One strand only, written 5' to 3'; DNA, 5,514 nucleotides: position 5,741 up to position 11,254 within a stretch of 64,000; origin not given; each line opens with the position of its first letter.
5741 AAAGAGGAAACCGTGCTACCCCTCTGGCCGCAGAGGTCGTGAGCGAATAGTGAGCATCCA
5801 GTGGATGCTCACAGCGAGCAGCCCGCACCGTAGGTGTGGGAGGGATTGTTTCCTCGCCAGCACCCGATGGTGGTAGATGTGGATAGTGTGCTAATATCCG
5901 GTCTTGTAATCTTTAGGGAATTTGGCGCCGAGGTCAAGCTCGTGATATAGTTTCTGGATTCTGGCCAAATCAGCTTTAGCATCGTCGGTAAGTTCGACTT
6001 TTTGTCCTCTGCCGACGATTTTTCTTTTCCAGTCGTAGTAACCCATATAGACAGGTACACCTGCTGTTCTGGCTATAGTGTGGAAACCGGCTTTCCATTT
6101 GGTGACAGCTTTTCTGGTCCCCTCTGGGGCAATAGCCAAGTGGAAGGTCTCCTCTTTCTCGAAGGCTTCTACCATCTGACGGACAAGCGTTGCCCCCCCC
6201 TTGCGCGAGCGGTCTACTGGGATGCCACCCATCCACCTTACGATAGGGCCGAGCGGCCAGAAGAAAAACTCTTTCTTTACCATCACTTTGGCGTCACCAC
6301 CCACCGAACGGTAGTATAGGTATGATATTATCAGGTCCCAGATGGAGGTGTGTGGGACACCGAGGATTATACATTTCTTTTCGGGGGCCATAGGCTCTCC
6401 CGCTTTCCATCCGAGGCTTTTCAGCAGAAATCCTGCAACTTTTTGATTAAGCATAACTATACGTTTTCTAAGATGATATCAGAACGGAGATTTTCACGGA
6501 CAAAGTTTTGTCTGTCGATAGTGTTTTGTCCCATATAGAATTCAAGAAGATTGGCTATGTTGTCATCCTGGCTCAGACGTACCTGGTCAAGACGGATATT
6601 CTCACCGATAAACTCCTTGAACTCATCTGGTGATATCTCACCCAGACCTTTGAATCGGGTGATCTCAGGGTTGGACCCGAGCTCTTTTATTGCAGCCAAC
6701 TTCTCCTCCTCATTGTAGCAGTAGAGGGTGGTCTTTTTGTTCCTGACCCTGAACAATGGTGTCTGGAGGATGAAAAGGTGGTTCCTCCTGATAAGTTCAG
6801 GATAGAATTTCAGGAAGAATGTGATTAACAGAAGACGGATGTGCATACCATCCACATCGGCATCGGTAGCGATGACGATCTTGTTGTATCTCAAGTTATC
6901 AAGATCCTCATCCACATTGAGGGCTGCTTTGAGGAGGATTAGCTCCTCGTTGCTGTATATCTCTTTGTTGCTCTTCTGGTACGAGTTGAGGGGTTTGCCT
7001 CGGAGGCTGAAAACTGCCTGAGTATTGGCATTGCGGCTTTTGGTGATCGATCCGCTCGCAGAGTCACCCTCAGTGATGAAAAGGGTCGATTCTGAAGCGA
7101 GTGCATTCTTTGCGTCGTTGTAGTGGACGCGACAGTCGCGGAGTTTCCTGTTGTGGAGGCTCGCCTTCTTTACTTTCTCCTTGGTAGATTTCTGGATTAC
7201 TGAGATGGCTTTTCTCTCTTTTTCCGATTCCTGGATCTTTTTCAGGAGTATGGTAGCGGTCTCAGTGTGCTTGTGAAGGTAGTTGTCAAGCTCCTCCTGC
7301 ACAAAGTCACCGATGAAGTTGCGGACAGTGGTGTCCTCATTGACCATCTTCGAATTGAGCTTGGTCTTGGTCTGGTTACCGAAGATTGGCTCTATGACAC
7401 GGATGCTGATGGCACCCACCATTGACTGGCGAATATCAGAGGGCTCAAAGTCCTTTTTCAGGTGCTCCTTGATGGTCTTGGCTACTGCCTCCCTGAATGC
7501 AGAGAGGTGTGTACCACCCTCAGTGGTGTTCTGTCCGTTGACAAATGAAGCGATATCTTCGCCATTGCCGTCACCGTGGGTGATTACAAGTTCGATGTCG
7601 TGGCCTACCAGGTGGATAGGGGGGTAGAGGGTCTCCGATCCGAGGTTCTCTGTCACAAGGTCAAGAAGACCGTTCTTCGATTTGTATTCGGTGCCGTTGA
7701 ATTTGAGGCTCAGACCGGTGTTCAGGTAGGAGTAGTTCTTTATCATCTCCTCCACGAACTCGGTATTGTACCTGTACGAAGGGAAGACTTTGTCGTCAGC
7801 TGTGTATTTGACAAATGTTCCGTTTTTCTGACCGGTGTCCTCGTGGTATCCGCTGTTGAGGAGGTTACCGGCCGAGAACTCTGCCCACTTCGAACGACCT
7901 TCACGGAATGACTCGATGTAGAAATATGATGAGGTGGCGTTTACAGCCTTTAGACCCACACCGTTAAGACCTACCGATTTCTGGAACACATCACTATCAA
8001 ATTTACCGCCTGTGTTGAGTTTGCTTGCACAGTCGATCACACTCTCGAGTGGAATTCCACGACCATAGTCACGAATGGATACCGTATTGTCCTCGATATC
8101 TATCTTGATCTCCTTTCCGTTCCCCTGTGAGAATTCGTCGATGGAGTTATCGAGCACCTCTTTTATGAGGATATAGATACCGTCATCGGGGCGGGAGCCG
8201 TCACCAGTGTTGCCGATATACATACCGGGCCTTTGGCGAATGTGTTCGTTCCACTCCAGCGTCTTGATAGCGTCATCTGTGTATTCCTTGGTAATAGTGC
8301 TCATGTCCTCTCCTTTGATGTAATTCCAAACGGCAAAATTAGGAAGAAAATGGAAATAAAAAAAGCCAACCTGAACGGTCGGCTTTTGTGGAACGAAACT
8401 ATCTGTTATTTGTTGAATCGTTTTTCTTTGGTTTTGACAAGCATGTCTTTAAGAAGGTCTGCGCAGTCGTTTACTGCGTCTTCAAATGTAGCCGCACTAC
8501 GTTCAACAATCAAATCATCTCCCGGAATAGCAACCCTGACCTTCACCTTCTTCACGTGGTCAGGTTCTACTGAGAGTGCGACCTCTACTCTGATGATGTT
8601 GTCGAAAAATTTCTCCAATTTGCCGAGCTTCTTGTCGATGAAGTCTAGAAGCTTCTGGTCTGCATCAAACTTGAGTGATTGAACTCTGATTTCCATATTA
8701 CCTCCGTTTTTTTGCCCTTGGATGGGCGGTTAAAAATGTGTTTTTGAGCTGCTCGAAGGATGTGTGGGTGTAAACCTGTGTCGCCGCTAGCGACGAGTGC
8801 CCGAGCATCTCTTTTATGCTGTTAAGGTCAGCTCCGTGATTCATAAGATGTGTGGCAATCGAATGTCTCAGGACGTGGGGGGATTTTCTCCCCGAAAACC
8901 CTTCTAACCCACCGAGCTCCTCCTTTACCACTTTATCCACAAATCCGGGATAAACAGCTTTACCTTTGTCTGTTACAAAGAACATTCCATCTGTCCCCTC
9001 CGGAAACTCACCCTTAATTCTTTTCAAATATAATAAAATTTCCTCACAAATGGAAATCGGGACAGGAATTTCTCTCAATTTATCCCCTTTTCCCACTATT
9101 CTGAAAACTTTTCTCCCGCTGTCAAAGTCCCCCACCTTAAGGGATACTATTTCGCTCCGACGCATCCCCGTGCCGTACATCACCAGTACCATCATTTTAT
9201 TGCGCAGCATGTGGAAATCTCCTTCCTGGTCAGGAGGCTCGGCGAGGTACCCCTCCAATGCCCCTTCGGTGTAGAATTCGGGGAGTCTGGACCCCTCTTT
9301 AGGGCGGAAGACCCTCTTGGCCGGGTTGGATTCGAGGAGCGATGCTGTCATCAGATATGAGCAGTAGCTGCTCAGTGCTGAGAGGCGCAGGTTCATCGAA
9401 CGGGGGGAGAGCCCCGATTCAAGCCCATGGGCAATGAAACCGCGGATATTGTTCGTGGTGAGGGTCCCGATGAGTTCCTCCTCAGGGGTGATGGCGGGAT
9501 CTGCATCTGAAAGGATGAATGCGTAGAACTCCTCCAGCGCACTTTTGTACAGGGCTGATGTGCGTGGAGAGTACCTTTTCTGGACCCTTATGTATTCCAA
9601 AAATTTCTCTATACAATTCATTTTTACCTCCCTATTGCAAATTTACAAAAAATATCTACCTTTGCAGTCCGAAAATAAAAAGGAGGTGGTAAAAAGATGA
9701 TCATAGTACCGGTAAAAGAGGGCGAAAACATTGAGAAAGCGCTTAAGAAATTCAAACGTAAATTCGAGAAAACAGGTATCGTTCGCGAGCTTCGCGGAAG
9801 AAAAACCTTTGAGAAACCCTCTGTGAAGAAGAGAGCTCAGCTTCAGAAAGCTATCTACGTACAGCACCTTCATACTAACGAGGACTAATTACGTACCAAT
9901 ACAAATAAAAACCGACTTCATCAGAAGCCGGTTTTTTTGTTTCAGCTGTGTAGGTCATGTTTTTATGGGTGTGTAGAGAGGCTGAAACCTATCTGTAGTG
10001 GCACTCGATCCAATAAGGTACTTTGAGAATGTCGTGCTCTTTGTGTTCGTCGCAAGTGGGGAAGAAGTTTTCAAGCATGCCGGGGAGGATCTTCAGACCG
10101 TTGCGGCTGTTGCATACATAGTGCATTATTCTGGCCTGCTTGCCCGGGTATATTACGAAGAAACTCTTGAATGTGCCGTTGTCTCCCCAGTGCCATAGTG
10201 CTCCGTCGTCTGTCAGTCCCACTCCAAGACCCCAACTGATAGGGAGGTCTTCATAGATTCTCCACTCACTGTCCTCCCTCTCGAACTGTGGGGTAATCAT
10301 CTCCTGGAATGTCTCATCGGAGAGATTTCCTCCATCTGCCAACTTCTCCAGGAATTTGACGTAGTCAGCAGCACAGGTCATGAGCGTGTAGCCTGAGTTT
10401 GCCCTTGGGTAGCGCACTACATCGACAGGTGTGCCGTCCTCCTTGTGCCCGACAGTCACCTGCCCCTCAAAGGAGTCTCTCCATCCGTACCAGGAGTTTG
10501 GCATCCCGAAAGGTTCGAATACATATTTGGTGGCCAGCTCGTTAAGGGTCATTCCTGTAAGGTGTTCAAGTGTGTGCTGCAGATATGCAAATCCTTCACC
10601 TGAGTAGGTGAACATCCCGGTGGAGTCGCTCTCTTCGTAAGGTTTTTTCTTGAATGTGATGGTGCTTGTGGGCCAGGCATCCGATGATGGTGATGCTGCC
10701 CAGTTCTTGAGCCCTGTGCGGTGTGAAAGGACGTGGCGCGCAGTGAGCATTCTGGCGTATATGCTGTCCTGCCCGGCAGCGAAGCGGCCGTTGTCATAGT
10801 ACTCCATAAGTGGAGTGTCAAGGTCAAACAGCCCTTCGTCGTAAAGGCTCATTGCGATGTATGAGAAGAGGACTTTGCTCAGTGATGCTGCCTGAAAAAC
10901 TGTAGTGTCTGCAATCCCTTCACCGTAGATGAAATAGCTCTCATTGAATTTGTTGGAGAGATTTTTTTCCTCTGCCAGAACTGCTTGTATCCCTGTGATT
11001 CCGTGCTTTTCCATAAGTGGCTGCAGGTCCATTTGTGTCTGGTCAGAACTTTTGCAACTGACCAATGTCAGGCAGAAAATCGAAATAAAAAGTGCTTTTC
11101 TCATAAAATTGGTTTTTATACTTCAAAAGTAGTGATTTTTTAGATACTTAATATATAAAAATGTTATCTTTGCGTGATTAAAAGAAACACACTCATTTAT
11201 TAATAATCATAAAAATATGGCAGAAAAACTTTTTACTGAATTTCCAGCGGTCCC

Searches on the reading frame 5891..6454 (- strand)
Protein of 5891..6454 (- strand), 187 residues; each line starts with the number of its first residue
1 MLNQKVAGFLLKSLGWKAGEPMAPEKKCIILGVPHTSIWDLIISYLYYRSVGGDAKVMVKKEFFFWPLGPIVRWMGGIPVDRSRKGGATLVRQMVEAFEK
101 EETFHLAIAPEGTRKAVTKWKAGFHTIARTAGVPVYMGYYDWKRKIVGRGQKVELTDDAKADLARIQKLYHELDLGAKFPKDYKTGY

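Call 24: search_protein_families(library=pfam, proteins=[window:5891-6454:-], max_evalue=0.0001)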
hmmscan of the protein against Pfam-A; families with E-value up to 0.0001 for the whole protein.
window:5891-6454:- (187 aa): 1 family
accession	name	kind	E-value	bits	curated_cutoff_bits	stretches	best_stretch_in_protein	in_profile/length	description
PF01553.26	Acyltransferase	-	2.2e-13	50.6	23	1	23-136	10-127/132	Acyltransferase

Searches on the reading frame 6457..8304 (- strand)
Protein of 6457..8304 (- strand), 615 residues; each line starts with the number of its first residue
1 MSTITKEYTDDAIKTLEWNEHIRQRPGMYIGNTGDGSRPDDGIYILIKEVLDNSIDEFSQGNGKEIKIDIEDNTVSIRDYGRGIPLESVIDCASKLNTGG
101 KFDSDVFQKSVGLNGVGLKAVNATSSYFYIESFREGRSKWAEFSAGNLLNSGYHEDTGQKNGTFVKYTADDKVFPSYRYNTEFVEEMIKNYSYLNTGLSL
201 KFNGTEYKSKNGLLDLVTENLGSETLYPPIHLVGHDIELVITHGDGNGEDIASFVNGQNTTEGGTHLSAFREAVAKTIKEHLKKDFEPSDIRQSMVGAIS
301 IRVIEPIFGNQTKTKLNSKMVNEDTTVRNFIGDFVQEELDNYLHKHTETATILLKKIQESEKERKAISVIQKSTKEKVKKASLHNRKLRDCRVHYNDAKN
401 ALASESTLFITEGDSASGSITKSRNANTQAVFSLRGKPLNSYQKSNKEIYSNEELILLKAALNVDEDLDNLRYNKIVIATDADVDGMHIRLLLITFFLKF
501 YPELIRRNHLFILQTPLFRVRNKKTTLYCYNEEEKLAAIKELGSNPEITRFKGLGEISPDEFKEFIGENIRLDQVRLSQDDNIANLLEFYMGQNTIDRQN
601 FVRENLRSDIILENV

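Call 24: search_protein_families(library=pfam, proteins=[window:6457-8304:-], max_evalue=0.0001)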
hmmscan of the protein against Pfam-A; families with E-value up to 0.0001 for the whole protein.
window:6457-8304:- (615 aa): 4 families
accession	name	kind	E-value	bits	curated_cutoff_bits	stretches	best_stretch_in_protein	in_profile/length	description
PF00204.31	DNA_gyraseB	-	1.8e-27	96.4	27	1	235-366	32-166/173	DNA gyrase B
PF01751.28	Toprim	-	4.1e-15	56.2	23.1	1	407-507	1-86/96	Toprim domain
PF02518.31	HATPase_c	-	1.5e-09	38.7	26.4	1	41-125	4-84/111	Histidine kinase-, DNA gyrase B-, and HSP90-like ATPase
PF00986.26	DNA_gyraseB_C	-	3.4e-07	30.7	29.8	1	545-602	3-62/63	DNA gyrase B subunit, carboxyl terminus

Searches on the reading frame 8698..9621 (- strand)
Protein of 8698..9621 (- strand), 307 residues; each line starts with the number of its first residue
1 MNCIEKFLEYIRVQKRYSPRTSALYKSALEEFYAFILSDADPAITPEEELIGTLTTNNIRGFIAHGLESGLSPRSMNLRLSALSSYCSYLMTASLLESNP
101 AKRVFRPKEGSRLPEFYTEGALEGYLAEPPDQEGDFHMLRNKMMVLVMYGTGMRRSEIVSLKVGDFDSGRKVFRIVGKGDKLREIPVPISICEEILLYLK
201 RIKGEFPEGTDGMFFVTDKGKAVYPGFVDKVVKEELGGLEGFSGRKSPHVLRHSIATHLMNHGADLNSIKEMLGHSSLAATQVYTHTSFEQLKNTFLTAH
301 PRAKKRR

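Call 24: search_protein_families(library=pfam, proteins=[window:8698-9621:-], max_evalue=0.0001)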
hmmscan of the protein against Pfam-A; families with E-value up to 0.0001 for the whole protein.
window:8698-9621:- (307 aa): 3 families
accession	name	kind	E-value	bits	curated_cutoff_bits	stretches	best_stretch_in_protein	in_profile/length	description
PF00589.27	Phage_integrase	-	5.5e-31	108.1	27.1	1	137-290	20-171/172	Phage integrase family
PF02899.23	Phage_int_SAM_1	-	9.8e-11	42.2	22.3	1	4-92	1-81/83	Phage integrase, N-terminal SAM-like domain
PF13495.12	Phage_int_SAM_4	-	7.2e-06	26.8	27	1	4-90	2-78/85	Phage integrase, N-terminal SAM-like domain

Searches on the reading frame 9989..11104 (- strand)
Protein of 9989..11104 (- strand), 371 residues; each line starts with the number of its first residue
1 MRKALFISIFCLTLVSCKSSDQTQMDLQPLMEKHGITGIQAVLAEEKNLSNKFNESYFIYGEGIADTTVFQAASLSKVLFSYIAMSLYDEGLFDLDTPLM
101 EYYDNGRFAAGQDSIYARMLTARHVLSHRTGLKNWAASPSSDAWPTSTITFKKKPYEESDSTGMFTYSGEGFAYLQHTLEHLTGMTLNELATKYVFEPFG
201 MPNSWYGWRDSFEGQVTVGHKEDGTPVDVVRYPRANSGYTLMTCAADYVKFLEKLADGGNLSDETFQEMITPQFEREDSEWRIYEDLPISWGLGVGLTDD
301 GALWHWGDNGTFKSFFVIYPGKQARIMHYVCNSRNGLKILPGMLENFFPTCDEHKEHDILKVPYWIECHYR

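Call 24: search_protein_families(library=pfam, proteins=[window:9989-11104:-], max_evalue=0.0001)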
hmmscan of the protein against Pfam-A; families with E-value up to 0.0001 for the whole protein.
window:9989-11104:- (371 aa): 2 families
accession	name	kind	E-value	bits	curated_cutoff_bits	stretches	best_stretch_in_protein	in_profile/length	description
PF00144.29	Beta-lactamase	-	2.4e-31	109.6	27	1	61-332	41-309/329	Beta-lactamase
PF13354.11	Beta-lactamase2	-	8.1e-06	25.8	22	0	63-99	14-50/214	Beta-lactamase enzyme family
